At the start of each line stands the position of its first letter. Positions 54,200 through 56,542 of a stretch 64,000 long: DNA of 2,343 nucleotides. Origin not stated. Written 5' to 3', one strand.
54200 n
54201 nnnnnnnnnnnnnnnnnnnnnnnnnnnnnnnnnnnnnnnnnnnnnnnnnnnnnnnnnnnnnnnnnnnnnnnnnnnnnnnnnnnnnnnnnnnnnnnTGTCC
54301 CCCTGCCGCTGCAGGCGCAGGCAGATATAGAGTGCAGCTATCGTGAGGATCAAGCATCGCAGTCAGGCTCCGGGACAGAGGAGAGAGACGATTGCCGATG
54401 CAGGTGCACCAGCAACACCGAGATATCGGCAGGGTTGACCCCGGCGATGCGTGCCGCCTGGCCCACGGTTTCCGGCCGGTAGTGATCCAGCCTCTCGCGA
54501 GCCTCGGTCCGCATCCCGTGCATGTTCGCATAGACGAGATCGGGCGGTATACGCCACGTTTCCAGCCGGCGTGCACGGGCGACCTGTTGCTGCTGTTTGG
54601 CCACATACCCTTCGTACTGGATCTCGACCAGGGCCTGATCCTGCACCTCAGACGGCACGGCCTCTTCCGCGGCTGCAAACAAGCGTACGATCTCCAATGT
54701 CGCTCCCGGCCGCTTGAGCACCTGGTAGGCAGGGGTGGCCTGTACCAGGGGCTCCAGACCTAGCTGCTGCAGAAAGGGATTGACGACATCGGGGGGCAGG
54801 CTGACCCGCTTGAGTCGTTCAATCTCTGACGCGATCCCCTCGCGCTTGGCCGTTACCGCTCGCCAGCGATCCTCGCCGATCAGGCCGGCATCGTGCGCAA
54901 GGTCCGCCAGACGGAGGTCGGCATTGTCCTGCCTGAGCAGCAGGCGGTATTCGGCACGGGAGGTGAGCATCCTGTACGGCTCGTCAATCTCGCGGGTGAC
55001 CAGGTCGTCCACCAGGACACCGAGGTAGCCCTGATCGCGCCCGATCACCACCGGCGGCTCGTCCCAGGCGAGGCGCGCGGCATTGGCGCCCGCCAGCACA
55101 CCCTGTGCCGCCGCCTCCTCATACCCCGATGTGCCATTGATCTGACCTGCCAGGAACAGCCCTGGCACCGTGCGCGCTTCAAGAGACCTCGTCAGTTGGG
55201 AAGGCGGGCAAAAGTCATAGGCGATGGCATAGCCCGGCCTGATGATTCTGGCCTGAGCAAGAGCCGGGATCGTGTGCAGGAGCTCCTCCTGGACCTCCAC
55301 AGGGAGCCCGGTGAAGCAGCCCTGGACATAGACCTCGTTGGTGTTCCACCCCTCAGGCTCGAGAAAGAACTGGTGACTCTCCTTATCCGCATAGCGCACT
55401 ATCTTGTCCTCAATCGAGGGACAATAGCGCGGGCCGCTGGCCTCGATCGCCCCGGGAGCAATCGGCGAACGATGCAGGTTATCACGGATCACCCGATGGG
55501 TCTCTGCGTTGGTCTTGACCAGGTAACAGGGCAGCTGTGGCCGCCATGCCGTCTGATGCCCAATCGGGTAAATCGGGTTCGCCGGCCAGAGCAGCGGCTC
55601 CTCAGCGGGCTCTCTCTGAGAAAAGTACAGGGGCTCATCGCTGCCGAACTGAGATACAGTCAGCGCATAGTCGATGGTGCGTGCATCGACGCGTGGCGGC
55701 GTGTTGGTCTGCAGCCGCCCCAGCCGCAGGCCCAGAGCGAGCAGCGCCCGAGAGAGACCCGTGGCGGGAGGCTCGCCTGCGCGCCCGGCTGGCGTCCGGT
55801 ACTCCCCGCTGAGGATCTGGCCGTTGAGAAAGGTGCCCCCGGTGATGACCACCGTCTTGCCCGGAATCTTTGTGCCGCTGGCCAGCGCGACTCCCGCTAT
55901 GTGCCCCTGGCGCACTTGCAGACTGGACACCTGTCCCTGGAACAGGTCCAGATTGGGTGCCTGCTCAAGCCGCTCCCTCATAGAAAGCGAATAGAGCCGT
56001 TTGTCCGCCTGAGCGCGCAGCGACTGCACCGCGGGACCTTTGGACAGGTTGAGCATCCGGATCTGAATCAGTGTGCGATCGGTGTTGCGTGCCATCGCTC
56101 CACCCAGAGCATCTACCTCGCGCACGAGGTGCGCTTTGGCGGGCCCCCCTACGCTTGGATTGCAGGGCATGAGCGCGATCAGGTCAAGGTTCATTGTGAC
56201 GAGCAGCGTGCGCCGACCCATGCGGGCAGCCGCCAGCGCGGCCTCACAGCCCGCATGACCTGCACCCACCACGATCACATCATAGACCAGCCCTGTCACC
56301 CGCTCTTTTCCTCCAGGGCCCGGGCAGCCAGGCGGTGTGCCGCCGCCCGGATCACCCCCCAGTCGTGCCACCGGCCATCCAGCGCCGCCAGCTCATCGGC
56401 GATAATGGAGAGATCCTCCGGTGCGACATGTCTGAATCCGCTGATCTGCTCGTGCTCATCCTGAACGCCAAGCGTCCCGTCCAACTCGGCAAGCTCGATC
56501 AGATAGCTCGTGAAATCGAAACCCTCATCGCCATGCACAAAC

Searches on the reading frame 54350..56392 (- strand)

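Call 77: search_protein_families(library=pfam, proteins=[window:54350-56392:-], max_evalue=0.00001)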
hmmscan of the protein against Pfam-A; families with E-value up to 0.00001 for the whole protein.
window:54350-56392:- (680 aa): 4 families
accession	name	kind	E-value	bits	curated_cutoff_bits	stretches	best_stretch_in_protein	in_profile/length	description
PF01134.28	GIDA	-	3.1e-148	494.5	22.1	1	38-442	1-387/391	Glucose inhibited division protein A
PF13932.14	SAM_GIDA_C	-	3.8e-22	78.3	27.1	1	606-661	2-57/57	tRNA modifying enzyme MnmG/GidA C-terminal helical bundle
PF21680.2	GIDA_C_1st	-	1.4e-18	67.9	24.7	1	507-601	1-96/96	tRNA modifying enzyme MnmG/GidA C-terminal helical domain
PF12831.13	FAD_oxidored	-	4.7e-08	33.2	27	1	38-66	1-29/416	FAD dependent oxidoreductase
